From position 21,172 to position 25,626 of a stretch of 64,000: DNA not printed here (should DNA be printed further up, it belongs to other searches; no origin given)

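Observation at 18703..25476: Lipid-remodelling cluster: PlsC-type acyltransferase, KS-like fragment, O-methyltransferase and a 1376-aa fused BCR/HAD-family activase-dehydratase resembling plasmalogen synthase PlsA/PlsR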

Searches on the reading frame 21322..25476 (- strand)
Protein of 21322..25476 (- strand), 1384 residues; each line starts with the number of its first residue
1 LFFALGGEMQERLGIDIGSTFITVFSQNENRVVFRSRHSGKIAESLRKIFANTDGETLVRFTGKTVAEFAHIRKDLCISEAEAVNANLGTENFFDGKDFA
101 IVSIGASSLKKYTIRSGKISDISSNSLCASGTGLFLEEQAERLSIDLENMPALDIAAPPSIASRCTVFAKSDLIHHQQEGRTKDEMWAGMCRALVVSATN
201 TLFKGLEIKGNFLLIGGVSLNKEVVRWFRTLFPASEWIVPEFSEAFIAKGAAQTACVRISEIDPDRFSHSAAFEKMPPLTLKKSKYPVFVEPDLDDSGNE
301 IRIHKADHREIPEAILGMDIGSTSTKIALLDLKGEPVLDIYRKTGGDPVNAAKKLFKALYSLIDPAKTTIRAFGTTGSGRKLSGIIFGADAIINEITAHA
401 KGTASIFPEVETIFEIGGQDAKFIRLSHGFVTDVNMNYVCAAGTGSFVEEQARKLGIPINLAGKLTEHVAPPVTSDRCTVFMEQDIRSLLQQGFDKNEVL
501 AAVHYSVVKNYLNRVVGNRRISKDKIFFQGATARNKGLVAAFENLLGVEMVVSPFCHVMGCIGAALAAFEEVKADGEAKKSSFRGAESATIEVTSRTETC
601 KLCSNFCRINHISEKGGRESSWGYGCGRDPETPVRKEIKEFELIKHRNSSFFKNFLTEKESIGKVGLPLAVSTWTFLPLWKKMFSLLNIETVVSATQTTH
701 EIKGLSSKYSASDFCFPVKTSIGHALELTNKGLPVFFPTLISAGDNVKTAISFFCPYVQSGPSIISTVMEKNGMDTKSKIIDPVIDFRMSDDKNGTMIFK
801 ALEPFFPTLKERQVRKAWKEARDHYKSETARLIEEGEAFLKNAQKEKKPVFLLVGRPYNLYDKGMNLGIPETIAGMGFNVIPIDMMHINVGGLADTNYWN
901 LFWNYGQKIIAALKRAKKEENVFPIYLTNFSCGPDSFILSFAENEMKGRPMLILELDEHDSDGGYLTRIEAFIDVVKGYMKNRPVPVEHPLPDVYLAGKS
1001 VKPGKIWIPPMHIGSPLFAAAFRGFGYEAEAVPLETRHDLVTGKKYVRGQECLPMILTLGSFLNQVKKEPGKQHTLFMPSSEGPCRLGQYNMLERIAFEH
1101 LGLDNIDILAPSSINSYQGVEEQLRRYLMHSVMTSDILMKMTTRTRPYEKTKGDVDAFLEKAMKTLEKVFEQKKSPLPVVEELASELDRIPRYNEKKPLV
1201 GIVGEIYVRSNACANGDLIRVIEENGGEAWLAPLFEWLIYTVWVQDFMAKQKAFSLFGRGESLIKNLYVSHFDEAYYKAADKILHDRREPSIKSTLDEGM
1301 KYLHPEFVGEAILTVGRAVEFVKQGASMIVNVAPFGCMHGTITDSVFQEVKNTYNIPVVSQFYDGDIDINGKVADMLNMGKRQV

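Call 4: search_protein_families(library=pfam, proteins=[window:21322-25476:-], max_evalue=0.01)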
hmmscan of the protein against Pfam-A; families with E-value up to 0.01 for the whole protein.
window:21322-25476:- (1384 aa): 2 families
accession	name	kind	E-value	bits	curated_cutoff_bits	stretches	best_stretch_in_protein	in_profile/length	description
PF01869.26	BcrAD_BadFG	-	1.9e-60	205.1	31.5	2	316-568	1-271/271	BadF/BadG/BcrA/BcrD ATPase family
PF09989.15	DUF2229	-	1e-48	166.3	29.4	1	664-885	1-217/218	CoA enzyme activase uncharacterised domain (DUF2229)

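Call 5: search_protein_families(library=ncbifam, proteins=[window:21322-25476:-], max_evalue=0.01)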
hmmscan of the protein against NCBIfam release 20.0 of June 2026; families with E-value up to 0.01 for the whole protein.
window:21322-25476:- (1384 aa): 6 families
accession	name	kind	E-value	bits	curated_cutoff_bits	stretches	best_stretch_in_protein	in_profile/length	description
TIGR00241.1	CoA_E_activ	domain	3.5e-74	249.4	125.4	2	315-566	2-247/248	acyl-CoA dehydratase activase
TIGR03286.1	methan_mark_15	hypoth_equivalog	2.1e-46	158.7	455.75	2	315-568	146-401/404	methanogenesis marker 15 protein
TIGR03192.1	benz_CoA_bzdQ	equivalog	3.1e-34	118.8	380.2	2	314-569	33-287/293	benzoyl-CoA reductase, bzd-type, subunit Q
TIGR02259.1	benz_CoA_red_A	equivalog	2.9e-31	108.7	578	2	376-545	236-404/432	benzoyl-CoA reductase subunit A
TIGR02261.1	benz_CoA_red_D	equivalog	4.1e-26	91.7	312.85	2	317-566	5-260/262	benzoyl-CoA reductase subunit D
NF009842.0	PRK13317.1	equivalog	0.00093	18.7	234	0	9-105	1-104/277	type II pantothenate kinase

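Call 14: find_homologous_proteins(query=window:21322-25476:-, max_evalue=1e-10)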
Query window:21322-25476:- (1384 aa): 7998 proteins with E <= 1e-10 among 8000 candidates; the best 120 are listed.
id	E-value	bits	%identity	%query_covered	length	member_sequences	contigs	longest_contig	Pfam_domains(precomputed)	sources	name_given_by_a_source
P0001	0.0e+0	2911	91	99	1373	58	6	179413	PF01869.27,PF09989.16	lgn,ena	-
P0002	0.0e+0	2910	91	99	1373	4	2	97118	PF01869.27,PF09989.16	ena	-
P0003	0.0e+0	2841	89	99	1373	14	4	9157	PF01869.27,PF09989.16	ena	-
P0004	0.0e+0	2820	87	99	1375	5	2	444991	PF01869.27,PF09989.16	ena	-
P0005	0.0e+0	2748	86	99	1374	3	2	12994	PF01869.27,PF09989.16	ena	-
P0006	0.0e+0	2686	84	99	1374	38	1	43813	PF01869.27,PF09989.16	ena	-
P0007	0.0e+0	2182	68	99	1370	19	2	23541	PF01869.27,PF09989.16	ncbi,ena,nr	ncbi:hypothetical protein J5834_02665 [bacterium]|nr:hypothetical protein [bacterium]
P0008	0.0e+0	2056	64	99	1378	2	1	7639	PF01869.27,PF09989.16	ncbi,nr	ncbi:MAG TPA: acyl-CoA dehydratase activase, partial [bacterium]|nr:acyl-CoA dehydratase activase [b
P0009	0.0e+0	2022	63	99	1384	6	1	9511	PF01869.27,PF09989.16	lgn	-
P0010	0.0e+0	2015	63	99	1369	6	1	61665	PF01869.27,PF09989.16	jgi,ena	-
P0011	0.0e+0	2013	63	99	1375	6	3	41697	PF01869.27,PF09989.16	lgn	-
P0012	0.0e+0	2005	63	99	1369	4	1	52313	PF01869.27,PF09989.16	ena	-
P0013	0.0e+0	2004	63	99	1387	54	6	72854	PF01869.27,PF09989.16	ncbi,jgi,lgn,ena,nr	ncbi:MAG TPA: acyl-CoA dehydratase activase [bacterium]|nr:acyl-CoA dehydratase activase [bacterium]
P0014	0.0e+0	2001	63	99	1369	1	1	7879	PF01869.27,PF09989.16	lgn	-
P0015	0.0e+0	1994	62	100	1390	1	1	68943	PF01869.27,PF09989.16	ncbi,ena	-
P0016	0.0e+0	1990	63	99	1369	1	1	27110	PF01869.27,PF06050.20,PF09989.16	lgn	-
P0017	0.0e+0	1973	62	99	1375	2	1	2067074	PF01869.27,PF09989.16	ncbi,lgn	ncbi:MAG: acyl-CoA dehydratase activase [bacterium]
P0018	0.0e+0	1793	58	99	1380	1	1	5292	PF01869.27,PF09989.16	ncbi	-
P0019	0.0e+0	1731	56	99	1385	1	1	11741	PF01869.27,PF09989.16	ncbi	-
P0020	0.0e+0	1725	55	99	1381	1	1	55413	PF01869.27,PF09989.16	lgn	-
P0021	0.0e+0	1663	55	99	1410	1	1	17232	PF01869.27,PF09989.16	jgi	jgi:predicted CoA-substrate-specific enzyme activase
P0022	0.0e+0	1662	53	99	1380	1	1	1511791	PF01869.27,PF09989.16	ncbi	-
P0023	0.0e+0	1655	54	99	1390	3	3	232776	PF01869.27,PF06050.20,PF09989.16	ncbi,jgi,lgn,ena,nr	ncbi:MAG TPA: acyl-CoA dehydratase activase [bacterium]|nr:acyl-CoA dehydratase activase [bacterium]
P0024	0.0e+0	1646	53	99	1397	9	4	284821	PF01869.27,PF06050.20,PF09989.16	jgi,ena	-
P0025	0.0e+0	1640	54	99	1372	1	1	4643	PF01869.27,PF09989.16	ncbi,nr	ncbi:hypothetical protein JXR93_05290 [bacterium]|nr:hypothetical protein [bacterium]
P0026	0.0e+0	1633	54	99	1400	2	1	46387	PF01869.27,PF09989.16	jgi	jgi:predicted CoA-substrate-specific enzyme activase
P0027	0.0e+0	1633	54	99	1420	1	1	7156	PF01869.27,PF09989.16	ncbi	-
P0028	0.0e+0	1631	54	99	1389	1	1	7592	PF01869.27,PF09989.16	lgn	-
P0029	0.0e+0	1630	54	99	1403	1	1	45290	PF01869.27,PF09989.16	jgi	jgi:predicted CoA-substrate-specific enzyme activase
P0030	0.0e+0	1627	53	99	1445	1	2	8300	PF01869.27,PF09989.16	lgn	-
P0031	0.0e+0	1625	53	99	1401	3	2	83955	PF01869.27,PF06050.20,PF09989.16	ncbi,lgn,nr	ncbi:MAG: hypothetical protein GTO45_13195 [Candidatus Aminicenantes bacterium]|nr:hypothetical prot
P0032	0.0e+0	1624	53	99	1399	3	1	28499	PF01869.27,PF09989.16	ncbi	-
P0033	0.0e+0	1621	52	99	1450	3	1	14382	PF01869.27,PF09989.16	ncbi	-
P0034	0.0e+0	1619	54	99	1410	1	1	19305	PF01869.27,PF09989.16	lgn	-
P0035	0.0e+0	1619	53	99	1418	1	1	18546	PF01869.27,PF09989.16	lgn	-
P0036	0.0e+0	1618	53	99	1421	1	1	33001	PF01869.27,PF09989.16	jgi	jgi:predicted CoA-substrate-specific enzyme activase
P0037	0.0e+0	1616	54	99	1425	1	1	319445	PF01869.27,PF09989.16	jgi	jgi:predicted CoA-substrate-specific enzyme activase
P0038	0.0e+0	1614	52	99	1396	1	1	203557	PF01869.27,PF06050.20,PF09989.16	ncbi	-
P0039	0.0e+0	1613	53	99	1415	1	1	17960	PF01869.27,PF09989.16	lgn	-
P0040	0.0e+0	1612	53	99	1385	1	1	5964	PF01869.27,PF09989.16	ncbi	-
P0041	0.0e+0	1608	52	99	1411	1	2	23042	PF01869.27,PF09989.16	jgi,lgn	-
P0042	0.0e+0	1607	52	99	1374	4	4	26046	PF01869.27,PF06050.20,PF09989.16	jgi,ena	-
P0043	0.0e+0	1606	53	99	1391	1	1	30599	PF01869.27,PF09989.16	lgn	-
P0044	0.0e+0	1605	52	99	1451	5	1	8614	PF01869.27,PF09989.16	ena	-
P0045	0.0e+0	1591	52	99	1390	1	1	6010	PF01869.27,PF09989.16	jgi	jgi:predicted CoA-substrate-specific enzyme activase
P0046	0.0e+0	1591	52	99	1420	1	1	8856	PF01869.27,PF06050.20,PF09989.16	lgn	-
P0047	0.0e+0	1587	53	70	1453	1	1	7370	PF01869.27,PF09989.16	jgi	-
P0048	0.0e+0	1574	53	99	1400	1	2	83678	PF01869.27,PF09989.16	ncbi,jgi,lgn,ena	-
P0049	0.0e+0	1573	52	99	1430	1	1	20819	PF01869.27,PF09989.16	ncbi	-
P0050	0.0e+0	1571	52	99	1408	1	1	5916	PF01869.27,PF06050.20,PF09989.16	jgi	-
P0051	0.0e+0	1558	52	99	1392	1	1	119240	PF01869.27,PF06050.20,PF09989.16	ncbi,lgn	ncbi:MAG: acyl-CoA dehydratase activase [Candidatus Omnitrophota bacterium]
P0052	0.0e+0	1555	51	99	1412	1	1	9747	PF01869.27,PF09989.16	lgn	-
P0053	0.0e+0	1549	52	99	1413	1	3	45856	PF01869.27,PF06050.20,PF09989.16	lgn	-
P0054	0.0e+0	1535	51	99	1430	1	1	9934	PF01869.27,PF09989.16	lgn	-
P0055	0.0e+0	1525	52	99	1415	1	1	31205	PF01869.27,PF09989.16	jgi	jgi:predicted CoA-substrate-specific enzyme activase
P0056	0.0e+0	1519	50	99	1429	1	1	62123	PF01869.27,PF09989.16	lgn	-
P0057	0.0e+0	1447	50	94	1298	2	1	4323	PF01869.27,PF09989.16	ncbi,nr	ncbi:hypothetical protein KAH37_08685, partial [bacterium]|nr:hypothetical protein [bacterium]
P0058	0.0e+0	1419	63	69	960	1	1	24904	PF01869.27,PF06050.20,PF09989.16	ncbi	-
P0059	0.0e+0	1328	52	81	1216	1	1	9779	PF01869.27,PF06050.20,PF09989.16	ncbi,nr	ncbi:MAG: hypothetical protein GY757_03905, partial [bacterium]|nr:hypothetical protein [bacterium]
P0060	0.0e+0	1296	45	99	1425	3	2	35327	PF01869.27,PF09989.16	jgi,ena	-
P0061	0.0e+0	1292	53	79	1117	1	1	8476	PF01869.27,PF06050.20,PF09989.16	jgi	-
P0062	0.0e+0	1289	45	99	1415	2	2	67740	PF01869.27,PF09989.16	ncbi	ncbi:MAG: acyl-CoA dehydratase activase [Syntrophales bacterium]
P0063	0.0e+0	1286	44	99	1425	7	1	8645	PF01869.27,PF09989.16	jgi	-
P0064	0.0e+0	1282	45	99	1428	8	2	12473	PF01869.27,PF09989.16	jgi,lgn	jgi:predicted CoA-substrate-specific enzyme activase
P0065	0.0e+0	1273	45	99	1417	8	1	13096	PF01869.27,PF09989.16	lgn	-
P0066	0.0e+0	1267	45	99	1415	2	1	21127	PF01869.27,PF09989.16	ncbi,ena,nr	ncbi:MAG TPA: acyl-CoA dehydratase activase [Syntrophales bacterium]|nr:acyl-CoA dehydratase activas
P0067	0.0e+0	1240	63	64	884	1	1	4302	PF01869.27,PF09989.16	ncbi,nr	ncbi:MAG TPA: acyl-CoA dehydratase activase, partial [bacterium]|nr:acyl-CoA dehydratase activase [b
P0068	0.0e+0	1213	43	98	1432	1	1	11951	PF01869.27,PF09989.16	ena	-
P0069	0.0e+0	1208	44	98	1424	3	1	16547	PF01869.27,PF09989.16,PF21546.4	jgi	-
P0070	0.0e+0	1208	44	98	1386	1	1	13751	PF01869.27,PF09989.16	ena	-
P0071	0.0e+0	1207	51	79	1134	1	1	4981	PF01869.27,PF09989.16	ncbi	-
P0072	0.0e+0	1206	45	99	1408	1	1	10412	PF01869.27,PF09989.16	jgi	jgi:predicted CoA-substrate-specific enzyme activase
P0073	0.0e+0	1205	44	99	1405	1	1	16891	PF01869.27,PF09989.16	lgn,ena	-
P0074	0.0e+0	1198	43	99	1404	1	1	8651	PF01869.27,PF09989.16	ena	-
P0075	0.0e+0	1198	44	98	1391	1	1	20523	PF01869.27,PF09989.16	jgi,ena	-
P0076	0.0e+0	1194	43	98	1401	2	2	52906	PF01869.27,PF09989.16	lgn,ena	-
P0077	0.0e+0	1193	43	99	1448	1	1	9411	PF01869.27,PF00370.28,PF02782.23,PF09989.16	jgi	-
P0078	0.0e+0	1193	42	98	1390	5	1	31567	PF01869.27,PF09989.16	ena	-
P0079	0.0e+0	1192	54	72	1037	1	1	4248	PF01869.27,PF09989.16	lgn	-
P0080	0.0e+0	1189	43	98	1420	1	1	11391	PF01869.27,PF09989.16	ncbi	-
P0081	0.0e+0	1185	43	99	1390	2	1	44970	PF01869.27,PF09989.16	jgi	jgi:predicted CoA-substrate-specific enzyme activase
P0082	0.0e+0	1185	43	98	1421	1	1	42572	PF01869.27,PF09989.16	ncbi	-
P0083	0.0e+0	1178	43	99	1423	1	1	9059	PF01869.27,PF09989.16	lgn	-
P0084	0.0e+0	1178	43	98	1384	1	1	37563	PF01869.27,PF00370.28,PF02782.23,PF09989.16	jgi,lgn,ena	-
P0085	0.0e+0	1178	41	99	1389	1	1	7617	PF01869.27,PF09989.16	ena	-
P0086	0.0e+0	1175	43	99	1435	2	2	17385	PF01869.27,PF09989.16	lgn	-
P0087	0.0e+0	1174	43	99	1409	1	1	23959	PF01869.27,PF09989.16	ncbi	-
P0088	0.0e+0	1173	42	98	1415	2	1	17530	PF01869.27,PF00370.28,PF09989.16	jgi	-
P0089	0.0e+0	1172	43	99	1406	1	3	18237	PF01869.27,PF09989.16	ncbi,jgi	-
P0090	0.0e+0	1172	43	98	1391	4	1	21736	PF01869.27,PF00370.28,PF09989.16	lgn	-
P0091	0.0e+0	1171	43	98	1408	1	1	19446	PF01869.27,PF09989.16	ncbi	-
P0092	0.0e+0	1171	42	99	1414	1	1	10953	PF01869.27,PF09989.16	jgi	jgi:predicted CoA-substrate-specific enzyme activase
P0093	0.0e+0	1171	43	98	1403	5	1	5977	PF01869.27,PF00370.28,PF09989.16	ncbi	-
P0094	0.0e+0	1169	42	99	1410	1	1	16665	PF01869.27,PF09989.16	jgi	jgi:predicted CoA-substrate-specific enzyme activase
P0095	0.0e+0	1168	43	98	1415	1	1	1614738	PF01869.27,PF02782.23,PF09989.16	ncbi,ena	-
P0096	0.0e+0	1168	42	98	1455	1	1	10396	PF01869.27,PF09989.16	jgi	jgi:predicted CoA-substrate-specific enzyme activase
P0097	0.0e+0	1167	42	98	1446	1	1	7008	PF01869.27,PF09989.16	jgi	jgi:predicted CoA-substrate-specific enzyme activase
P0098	0.0e+0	1167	43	99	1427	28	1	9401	PF01869.27,PF09989.16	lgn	-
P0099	0.0e+0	1167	43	98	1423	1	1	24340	PF01869.27,PF09989.16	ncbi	-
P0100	0.0e+0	1167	43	98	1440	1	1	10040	PF01869.27,PF02782.23,PF09989.16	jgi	jgi:predicted CoA-substrate-specific enzyme activase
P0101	0.0e+0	1167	45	80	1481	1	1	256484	PF01869.27,PF09989.16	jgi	jgi:predicted CoA-substrate-specific enzyme activase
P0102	0.0e+0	1166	42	98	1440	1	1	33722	PF01869.27,PF09989.16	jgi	jgi:predicted CoA-substrate-specific enzyme activase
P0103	0.0e+0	1166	43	98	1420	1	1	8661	PF01869.27,PF09989.16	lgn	-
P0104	0.0e+0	1165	42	99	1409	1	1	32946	PF01869.27,PF09989.16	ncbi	-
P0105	0.0e+0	1164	42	99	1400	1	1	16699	PF01869.27,PF09989.16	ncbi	-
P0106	0.0e+0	1164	43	98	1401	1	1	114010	PF01869.27,PF09989.16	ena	-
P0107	0.0e+0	1161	42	98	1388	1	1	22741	PF01869.27,PF09989.16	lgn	-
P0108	0.0e+0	1161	42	99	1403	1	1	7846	PF01869.27,PF09989.16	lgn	-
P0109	0.0e+0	1161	42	98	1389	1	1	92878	PF01869.27,PF02782.23,PF09989.16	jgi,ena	-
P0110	0.0e+0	1160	44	92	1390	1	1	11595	PF01869.27,PF09989.16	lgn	-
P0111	0.0e+0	1160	42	99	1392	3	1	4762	PF01869.27,PF00480.27,PF09989.16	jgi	jgi:predicted CoA-substrate-specific enzyme activase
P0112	0.0e+0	1159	42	99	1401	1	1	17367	PF01869.27,PF09989.16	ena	-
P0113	0.0e+0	1159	42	99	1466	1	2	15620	PF01869.27,PF09989.16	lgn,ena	-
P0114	0.0e+0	1159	43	99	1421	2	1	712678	PF01869.27,PF02782.23,PF09989.16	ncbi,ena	-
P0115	0.0e+0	1158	43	98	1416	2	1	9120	PF01869.27,PF09989.16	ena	-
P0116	0.0e+0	1157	41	98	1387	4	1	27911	PF01869.27,PF02782.23,PF09989.16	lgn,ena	-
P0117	0.0e+0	1157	45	92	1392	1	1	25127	PF01869.27,PF09989.16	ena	-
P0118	0.0e+0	1157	42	99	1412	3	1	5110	PF01869.27,PF09989.16,PF05378.20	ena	-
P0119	0.0e+0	1155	42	98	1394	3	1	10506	PF01869.27,PF09989.16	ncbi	-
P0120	0.0e+0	1155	43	98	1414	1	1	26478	PF01869.27,PF09989.16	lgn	-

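Call 15: search_solved_structures(query=window:21322-25476:-, max_evalue=0.01)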
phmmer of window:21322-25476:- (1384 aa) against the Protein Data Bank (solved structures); distinct sequences matched with E-value up to 0.01: 5.
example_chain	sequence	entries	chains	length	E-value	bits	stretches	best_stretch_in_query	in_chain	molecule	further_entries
9gai_D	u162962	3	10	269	1e-36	129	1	317-575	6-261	3-methylbenzoyl-CoA reductase alpha subunit MbdQ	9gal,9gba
1hux_A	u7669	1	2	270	7.4e-35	122.9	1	316-572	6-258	ACTIVATOR OF (R)-2-HYDROXYGLUTARYL-COA DEHYDRATASE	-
4eht_A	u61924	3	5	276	1.5e-34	121.9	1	316-577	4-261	Activator of 2-hydroxyisocaproyl-CoA dehydratase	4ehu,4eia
7yyl_E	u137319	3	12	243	4.1e-27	97.2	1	316-570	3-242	Putative CoA-substrate-specific enzyme activase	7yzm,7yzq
9gai_C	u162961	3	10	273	7.9e-21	76.4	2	316-456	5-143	3-methylbenzoyl-CoA reductase delta subunit MbdP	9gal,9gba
